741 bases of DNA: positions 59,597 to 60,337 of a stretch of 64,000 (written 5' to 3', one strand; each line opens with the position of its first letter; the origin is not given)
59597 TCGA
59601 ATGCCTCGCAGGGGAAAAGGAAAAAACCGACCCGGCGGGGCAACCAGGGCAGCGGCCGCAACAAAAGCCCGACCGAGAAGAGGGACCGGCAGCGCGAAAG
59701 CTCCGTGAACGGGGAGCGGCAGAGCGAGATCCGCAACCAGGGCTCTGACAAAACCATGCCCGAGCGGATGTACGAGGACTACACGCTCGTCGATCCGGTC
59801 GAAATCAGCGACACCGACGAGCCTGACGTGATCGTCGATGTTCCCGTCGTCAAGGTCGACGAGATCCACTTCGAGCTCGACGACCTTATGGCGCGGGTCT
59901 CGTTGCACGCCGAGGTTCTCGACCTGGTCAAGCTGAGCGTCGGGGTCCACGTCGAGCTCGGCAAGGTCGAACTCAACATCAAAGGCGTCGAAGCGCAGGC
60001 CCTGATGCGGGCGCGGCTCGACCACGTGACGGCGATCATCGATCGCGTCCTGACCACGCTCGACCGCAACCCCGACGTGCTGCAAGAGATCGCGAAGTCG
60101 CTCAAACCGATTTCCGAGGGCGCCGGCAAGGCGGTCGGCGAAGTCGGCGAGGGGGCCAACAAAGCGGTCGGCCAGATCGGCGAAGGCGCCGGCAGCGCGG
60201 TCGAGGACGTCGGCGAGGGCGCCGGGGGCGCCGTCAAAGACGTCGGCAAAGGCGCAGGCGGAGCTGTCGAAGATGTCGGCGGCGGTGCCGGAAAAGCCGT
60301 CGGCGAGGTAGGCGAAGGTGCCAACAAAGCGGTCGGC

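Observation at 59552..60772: Chimeric protein: polybasic tail, beta-rich core, ten 11-residue repeats and a C-terminal E3-binding (PSBD)-like module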

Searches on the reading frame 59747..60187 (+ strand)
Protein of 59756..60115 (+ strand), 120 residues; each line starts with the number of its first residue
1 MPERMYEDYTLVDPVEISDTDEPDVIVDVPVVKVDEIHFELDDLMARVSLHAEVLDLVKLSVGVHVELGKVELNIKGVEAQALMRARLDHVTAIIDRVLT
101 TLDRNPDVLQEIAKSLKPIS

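Call 16: search_protein_representatives(protein=window:59756-60115:+)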
Query: 120 residues. Proteins with E-value up to 0.001 (for the whole library): 1092; up to 1e-10: 755; up to 1e-30: 17. The best 150 are listed.
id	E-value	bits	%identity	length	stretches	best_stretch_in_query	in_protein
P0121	2.9e-56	204.7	84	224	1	2-119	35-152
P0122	1.5e-51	189.6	63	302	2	3-111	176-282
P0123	5.6e-49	181.2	75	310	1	1-117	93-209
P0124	2.6e-43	163.0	86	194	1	1-94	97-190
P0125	7.2e-41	155.1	90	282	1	31-119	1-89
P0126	1.2e-36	141.5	85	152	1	1-79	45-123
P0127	5.2e-36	139.5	84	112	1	5-87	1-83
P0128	1.2e-35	138.4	59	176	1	4-118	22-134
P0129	6.7e-35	135.9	61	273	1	3-117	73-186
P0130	7.2e-35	135.8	63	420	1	3-116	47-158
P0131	2.1e-34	134.3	60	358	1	2-115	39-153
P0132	1.3e-33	131.8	64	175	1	1-113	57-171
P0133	1.6e-33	131.5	63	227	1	7-116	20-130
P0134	1.1e-32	128.9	59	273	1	1-116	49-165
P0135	1.5e-32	128.3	59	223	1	3-118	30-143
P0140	2.0e-30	121.5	63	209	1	20-117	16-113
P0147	8.1e-30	119.6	63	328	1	20-116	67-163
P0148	1.3e-29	118.9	62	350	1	19-116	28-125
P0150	2.8e-29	117.9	63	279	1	19-116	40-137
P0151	2.8e-29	117.8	60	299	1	19-116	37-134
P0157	6.6e-29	116.7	55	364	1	1-115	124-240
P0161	1.1e-28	115.9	62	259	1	22-117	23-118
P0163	1.7e-28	115.3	60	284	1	20-114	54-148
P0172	6.0e-28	113.6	63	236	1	23-115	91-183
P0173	6.4e-28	113.5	54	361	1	1-114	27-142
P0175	8.2e-28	113.1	60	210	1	21-116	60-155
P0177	1.1e-27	112.7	60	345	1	16-116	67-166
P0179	1.5e-27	112.2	55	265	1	4-116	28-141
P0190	3.7e-27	111.0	60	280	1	21-117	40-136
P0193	4.0e-27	110.9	53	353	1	3-115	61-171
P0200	7.8e-27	110.0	50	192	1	2-110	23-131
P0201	8.1e-27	109.9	57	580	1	14-116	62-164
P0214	1.7e-26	108.9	53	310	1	17-117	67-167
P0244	1.1e-25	106.3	56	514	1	16-116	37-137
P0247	1.2e-25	106.2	60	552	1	18-114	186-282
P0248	1.2e-25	106.1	53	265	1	19-119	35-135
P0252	1.8e-25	105.6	60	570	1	21-115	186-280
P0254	2.2e-25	105.3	53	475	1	17-114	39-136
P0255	2.5e-25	105.1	52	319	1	1-113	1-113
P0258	2.9e-25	104.9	55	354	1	17-114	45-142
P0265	4.6e-25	104.3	54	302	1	19-114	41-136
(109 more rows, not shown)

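Call 22: search_solved_structures(query=A1, max_evalue=10, show_alignments=2)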
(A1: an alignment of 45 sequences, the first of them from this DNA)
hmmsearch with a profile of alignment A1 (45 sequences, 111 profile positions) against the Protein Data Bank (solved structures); distinct sequences matched with E-value up to 10: 2.
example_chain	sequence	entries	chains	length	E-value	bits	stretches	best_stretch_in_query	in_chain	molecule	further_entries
4eij_A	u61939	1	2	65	0.18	14.7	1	42-89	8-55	P protein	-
9c2d_J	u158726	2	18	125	0.36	13.8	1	37-65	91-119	Structural protein | Putative structural protein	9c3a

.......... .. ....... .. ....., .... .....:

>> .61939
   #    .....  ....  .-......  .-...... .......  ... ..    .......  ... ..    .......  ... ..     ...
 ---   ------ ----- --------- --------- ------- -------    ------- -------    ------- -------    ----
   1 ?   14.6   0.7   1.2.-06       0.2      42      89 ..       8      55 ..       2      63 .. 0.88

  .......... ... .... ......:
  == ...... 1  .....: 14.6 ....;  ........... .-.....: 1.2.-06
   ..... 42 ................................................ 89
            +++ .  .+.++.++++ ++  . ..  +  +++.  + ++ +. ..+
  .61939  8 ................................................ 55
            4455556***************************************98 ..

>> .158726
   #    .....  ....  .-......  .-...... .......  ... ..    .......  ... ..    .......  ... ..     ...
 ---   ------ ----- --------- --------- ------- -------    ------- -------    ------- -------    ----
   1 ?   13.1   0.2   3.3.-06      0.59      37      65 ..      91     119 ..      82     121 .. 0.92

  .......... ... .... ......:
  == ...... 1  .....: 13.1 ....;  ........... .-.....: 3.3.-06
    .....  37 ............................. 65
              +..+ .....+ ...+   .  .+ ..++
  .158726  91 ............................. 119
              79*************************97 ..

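Call 30: find_homologous_proteins(query=A1, max_evalue=0.001)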
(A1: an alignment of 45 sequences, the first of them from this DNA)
Query A1 (45 sequences) (112 aa, profile of the alignment): 1163 proteins with E <= 0.001 among 4261 candidates; the best 120 are listed.
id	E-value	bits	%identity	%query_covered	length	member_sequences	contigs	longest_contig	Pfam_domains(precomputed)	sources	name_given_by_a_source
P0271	1.1e-46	175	61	93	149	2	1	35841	-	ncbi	ncbi:hypothetical protein AB0I53_40385, partial [Saccharopolyspora sp. NPDC050389]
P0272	7.1e-46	172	66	95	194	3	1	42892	-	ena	-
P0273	1.0e-44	169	62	87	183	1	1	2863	-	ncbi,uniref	ncbi:hypothetical protein, partial [Allosalinactinospora lopnorensis]|uniref:hypothetical protein n=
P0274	1.6e-44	168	56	95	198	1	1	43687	-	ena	-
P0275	1.6e-44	168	62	92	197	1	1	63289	-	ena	-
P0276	4.2e-44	167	58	94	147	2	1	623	-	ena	-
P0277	7.4e-44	166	57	96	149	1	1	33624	-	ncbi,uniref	ncbi:hypothetical protein ABZW11_41970 [Nonomuraea sp. NPDC004580]|uniref:hypothetical protein n=1 T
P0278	1.3e-43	165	54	96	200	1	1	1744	-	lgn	-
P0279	1.3e-43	165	60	92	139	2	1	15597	-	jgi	jgi:hypothetical protein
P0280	1.5e-43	165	57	96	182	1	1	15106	-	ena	-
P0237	2.1e-43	164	54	97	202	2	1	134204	-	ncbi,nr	ncbi:hypothetical protein BJF85_12105 [Saccharomonospora sp. CUA-673]|nr:hypothetical protein [Sacch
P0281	2.3e-43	164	56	93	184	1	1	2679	-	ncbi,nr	ncbi:hypothetical protein GUY61_37015, partial [Streptomyces sp. GC420]|nr:hypothetical protein [Str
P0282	2.9e-43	164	56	93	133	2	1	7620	-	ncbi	ncbi:hypothetical protein AB0J75_36735, partial [Streptomyces sp. NPDC049744]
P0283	4.1e-43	163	56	93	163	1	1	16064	-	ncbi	ncbi:hypothetical protein ABZW13_37180, partial [Streptomyces sp. NPDC005549]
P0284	6.8e-43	163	56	88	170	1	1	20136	-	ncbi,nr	ncbi:hypothetical protein NUG23_11020, partial [Streptomyces sp. PAL114]|nr:hypothetical protein [St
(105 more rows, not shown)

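Call 44: search_protein_families(library=pfam, proteins=[P0201, P0244, P0247, P0252, P0254, P0172, P0131, P0258, P0265, P0200], max_evalue=0.01)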
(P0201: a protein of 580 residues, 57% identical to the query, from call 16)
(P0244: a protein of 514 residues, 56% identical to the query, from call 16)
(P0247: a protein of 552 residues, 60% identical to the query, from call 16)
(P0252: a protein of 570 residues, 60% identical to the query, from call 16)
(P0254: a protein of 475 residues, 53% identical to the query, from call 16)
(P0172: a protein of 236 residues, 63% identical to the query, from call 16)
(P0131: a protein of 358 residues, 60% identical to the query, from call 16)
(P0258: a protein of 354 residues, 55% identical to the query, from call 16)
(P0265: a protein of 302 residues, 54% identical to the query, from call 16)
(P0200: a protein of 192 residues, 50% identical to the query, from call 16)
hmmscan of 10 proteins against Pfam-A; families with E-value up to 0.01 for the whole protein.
P0201 (580 aa): 1 family
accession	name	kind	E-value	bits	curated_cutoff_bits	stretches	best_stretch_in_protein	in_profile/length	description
PF06439.18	3keto-disac_hyd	-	1.3e-18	68.2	26.8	1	361-553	4-186/187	3-keto-disaccharide hydrolase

P0244 (514 aa): 0 families

P0247 (552 aa): 0 families

P0252 (570 aa): 0 families

P0254 (475 aa): 1 family
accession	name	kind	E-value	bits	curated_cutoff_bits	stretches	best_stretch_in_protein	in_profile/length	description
PF06439.18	3keto-disac_hyd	-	1.3e-15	58.3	26.8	1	237-437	5-187/187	3-keto-disaccharide hydrolase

P0172 (236 aa): 0 families

P0131 (358 aa): 2 families
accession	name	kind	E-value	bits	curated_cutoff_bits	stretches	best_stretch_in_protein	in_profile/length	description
PF01442.23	Apolipoprotein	-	0.00029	21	90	1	147-267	57-177/190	Apolipoprotein A1/A4/E domain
PF11727.13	ISG65-75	-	0.0026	17.5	25.1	1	109-236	27-150/281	Invariant surface glycoprotein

P0258 (354 aa): 0 families

P0265 (302 aa): 0 families

P0200 (192 aa): 0 families

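Call 45: predict_structure(alignment_id=A4)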
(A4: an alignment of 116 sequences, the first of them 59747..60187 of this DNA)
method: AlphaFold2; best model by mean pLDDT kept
length: 147 residues; sequences in the alignment: 116
mean_pLDDT: 70.3   pTM: 0.33
mean pLDDT of the five models: 70.3, 65.9, 64.1, 62.1, 57.4
residues with pLDDT >= 90: 0; 70-90: 89; 50-70: 54; < 50: 4
segments of 3 or more residues with pLDDT < 50: 145-147
pLDDT, mean of each block of 10 residues (from residue 1): 57 54 70 78 80 73 72 80 73 77 86 79 60 57 51
secondary structure, 60 per line:
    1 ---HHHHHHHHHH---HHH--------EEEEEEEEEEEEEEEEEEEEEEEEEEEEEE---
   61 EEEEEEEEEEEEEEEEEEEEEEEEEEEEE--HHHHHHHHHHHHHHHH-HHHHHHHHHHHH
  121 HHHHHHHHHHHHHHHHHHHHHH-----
elements in order: H4-13 E28-57 E61-89 H92-107 H109-142

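Call 51: fold_search(model_id=the predicted structure, library=pdb)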
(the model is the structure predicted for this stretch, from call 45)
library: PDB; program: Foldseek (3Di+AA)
matches with E <= 10: 146; with E <= 0.001: 0
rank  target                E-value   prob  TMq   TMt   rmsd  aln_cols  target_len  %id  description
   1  9gxj_A                6.5e-01  0.08  0.12  0.05  22.6        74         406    8  Aerolysin E254A/E258A in styrene-maleic acid lipid particles (released 2025-10-08)
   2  9fnp_A                9.2e-01  0.13  0.13  0.05  23.3        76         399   10  Aerolysin mutant K238A in styrene-maleic acid lipid particles (released 2025-02-12)
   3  9fm6_A                1.2e+00  0.14  0.14  0.06  25.6        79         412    6  Aerolysin Wildtype in styrene-maleic acid lipid particles (released 2025-02-12)
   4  8egr_I                1.4e+00  0.05  0.13  0.09  45.8       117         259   14  Upper tail structure of Staphylococcus phage Andhra (released 2022-12-14)
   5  9fnq_A                1.4e+00  0.13  0.14  0.06  25.6        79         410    6  Aerolysin double mutant K238A/K244A in styrene-maleic acid lipid particles (released 2025-02-12)
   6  9ign_H                1.5e+00  0.04  0.12  0.05  25.3        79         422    9  Aerolysin E254A/E258A in styrene-maleic acid lipid particles (released 2025-11-26)
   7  3gw6_D                2.4e+00  0.07  0.14  0.09  16.3        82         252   15  Intramolecular Chaperone (released 2010-02-02)
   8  9fml_A                2.4e+00  0.03  0.08  0.03  25.1        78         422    9  Aerolysin heptamer in membrane inserted form reconstituted in amphipoles. (released 2025-02-12)
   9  3gw6_F                2.5e+00  0.08  0.14  0.08  15.9        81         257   12  Intramolecular Chaperone (released 2010-02-02)
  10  3gw6_B                2.5e+00  0.06  0.14  0.09  16.4        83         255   14  Intramolecular Chaperone (released 2010-02-02)
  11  6psn_A                3.0e+00  0.03  0.11  0.04  23.3        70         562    8  Anthrax toxin protective antigen channels bound to lethal factor (released 2020-03-04)
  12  2vqz_F                3.2e+00  0.12  0.15  0.14   7.6        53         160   15  Structure of the cap-binding domain of influenza virus polymerase subunit PB2 with bound m7GTP (released 2008-05-13)
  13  3gw6_A                3.2e+00  0.06  0.14  0.09  16.5        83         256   14  Intramolecular Chaperone (released 2010-02-02)
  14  6sb4_B                3.3e+00  0.13  0.14  0.11  14.4        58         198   16  Crystal structure of murine perforin-2 P2 domain crystal form 2 (released 2020-02-05)
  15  5eg9_B                3.3e+00  0.11  0.15  0.14   7.6        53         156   15  The cap binding site of influenza virus protein PB2 as a drug target (released 2016-02-10)
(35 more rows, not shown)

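Call 69: search_protein_families(library=pfam, proteins=[P0140, P0150, P0161, P0163, P0175, P0190, P0148, P0151, P0133, P0147], max_evalue=1)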
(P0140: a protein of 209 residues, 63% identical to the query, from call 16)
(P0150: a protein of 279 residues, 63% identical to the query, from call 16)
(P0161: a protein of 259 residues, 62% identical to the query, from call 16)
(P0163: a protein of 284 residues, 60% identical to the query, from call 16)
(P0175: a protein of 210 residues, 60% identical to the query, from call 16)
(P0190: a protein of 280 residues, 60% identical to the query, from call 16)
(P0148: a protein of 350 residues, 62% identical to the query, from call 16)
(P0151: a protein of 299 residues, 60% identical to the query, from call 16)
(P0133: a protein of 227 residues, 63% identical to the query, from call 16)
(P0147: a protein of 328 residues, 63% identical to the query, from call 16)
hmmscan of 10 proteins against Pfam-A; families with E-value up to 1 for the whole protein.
P0140 (209 aa): 3 families
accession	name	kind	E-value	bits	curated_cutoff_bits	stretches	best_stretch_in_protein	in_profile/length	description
PF01704.24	UDPGP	-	0.03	13.5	22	1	5-66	347-408/413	UTP--glucose-1-phosphate uridylyltransferase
PF22238.1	RIP_P131-like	-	0.076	13.8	27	1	49-103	4-57/96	RIP/P131 family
PF01442.23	Apolipoprotein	-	0.098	12.8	90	1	51-161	35-146/190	Apolipoprotein A1/A4/E domain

P0150 (279 aa): 2 families
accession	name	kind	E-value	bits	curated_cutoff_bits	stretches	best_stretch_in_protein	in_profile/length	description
PF22238.1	RIP_P131-like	-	0.02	15.6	27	1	74-126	4-55/96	RIP/P131 family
PF01442.23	Apolipoprotein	-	0.023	14.8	90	1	78-205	37-165/190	Apolipoprotein A1/A4/E domain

P0161 (259 aa): 5 families
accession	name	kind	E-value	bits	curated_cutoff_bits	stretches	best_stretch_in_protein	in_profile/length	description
PF01442.23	Apolipoprotein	-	1.4e-05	25.3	90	1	57-193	36-170/190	Apolipoprotein A1/A4/E domain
PF06911.18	Senescence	-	0.016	15.5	24.6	1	103-179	49-167/184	Senescence domain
PF14841.11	FliG_M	-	0.13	13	25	0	93-125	41-73/76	FliG middle domain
PF22238.1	RIP_P131-like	-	0.17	12.7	27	1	54-106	4-55/96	RIP/P131 family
PF20117.4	DUF6507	-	0.81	10.7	25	0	106-195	7-93/120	Family of unknown function (DUF6507)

P0163 (284 aa): 1 family
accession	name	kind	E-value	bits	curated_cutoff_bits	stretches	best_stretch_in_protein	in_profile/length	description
PF11098.13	Chlorosome_CsmC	-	0.0034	17.8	26.3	1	99-183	48-132/139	Chlorosome envelope protein C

P0175 (210 aa): 1 family
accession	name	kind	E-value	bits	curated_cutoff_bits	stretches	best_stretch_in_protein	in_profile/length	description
PF22238.1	RIP_P131-like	-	0.036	14.8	27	1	92-144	4-55/96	RIP/P131 family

P0190 (280 aa): 2 families
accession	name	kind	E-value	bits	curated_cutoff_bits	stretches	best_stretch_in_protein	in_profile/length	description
PF06911.18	Senescence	-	0.00025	21.4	24.6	1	121-218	49-161/184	Senescence domain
PF01442.23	Apolipoprotein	-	0.0048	17.1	90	1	124-186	111-170/190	Apolipoprotein A1/A4/E domain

P0148 (350 aa): 0 families

P0151 (299 aa): 2 families
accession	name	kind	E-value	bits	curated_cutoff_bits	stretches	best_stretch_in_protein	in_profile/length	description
PF01442.23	Apolipoprotein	-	0.017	15.2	90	1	54-192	41-177/190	Apolipoprotein A1/A4/E domain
PF20490.3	SCGB3A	-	0.11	13.2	27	1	110-162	13-65/68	Secretoglobin 3A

P0133 (227 aa): 0 families

P0147 (328 aa): 1 family
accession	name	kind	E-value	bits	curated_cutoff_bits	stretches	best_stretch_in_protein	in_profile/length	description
PF01442.23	Apolipoprotein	-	0.2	11.8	90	1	176-278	77-179/190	Apolipoprotein A1/A4/E domain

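Call 84: list_cluster_members(proteins=[P0173, P0177, P0179, P0193, P0214, P0248, P0255, P0134, P0157, P0131])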
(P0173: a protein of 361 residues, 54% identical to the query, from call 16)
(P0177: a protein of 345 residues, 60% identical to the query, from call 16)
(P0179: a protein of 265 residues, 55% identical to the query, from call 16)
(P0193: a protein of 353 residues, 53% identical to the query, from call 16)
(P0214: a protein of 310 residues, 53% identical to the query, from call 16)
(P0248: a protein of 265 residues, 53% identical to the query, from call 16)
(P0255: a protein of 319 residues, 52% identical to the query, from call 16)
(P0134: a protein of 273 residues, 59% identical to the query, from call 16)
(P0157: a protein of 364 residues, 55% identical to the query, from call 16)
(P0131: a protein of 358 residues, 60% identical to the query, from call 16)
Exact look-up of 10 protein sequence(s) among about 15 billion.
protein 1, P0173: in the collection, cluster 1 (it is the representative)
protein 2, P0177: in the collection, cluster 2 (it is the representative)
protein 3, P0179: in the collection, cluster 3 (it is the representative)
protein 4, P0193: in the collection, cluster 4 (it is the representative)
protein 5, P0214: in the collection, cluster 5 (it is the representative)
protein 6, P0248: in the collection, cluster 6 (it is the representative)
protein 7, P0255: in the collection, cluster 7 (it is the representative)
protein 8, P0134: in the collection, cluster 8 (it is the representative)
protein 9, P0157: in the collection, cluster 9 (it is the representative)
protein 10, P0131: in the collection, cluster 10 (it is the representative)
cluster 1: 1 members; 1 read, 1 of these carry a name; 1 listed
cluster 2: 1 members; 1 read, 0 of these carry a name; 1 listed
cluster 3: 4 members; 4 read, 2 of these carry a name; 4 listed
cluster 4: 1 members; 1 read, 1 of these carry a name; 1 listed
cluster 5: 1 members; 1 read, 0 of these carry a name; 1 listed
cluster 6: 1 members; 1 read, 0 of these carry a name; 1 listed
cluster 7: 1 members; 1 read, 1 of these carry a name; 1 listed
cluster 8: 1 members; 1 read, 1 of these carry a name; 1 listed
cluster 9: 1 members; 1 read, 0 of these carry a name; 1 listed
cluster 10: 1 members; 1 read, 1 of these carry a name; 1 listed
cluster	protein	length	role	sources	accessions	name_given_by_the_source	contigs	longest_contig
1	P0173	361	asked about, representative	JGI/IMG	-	hypothetical protein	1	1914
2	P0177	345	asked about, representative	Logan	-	-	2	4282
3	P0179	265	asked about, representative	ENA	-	-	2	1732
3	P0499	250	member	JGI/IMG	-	pyruvate/2-oxoglutarate dehydrogenase complex dihydrolipoamide acyltransferase (E2) ...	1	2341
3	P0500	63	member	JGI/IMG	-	pyruvate/2-oxoglutarate dehydrogenase complex dihydrolipoamide acyltransferase (E2) ...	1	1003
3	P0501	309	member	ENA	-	-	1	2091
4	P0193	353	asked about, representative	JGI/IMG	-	e3 binding domain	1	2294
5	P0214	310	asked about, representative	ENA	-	-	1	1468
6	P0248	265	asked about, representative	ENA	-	-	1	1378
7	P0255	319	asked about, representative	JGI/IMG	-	e3 binding domain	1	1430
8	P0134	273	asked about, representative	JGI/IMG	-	hypothetical protein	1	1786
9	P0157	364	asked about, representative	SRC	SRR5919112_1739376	-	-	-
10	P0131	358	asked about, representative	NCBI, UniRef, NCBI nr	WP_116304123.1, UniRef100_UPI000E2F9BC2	hypothetical protein [Alkalilimnicola ehrlichii] | hypothetical protein n=1 Tax=Alkalilimnicola ehrlichii TaxID=351052 RepID=UPI000E2F9BC2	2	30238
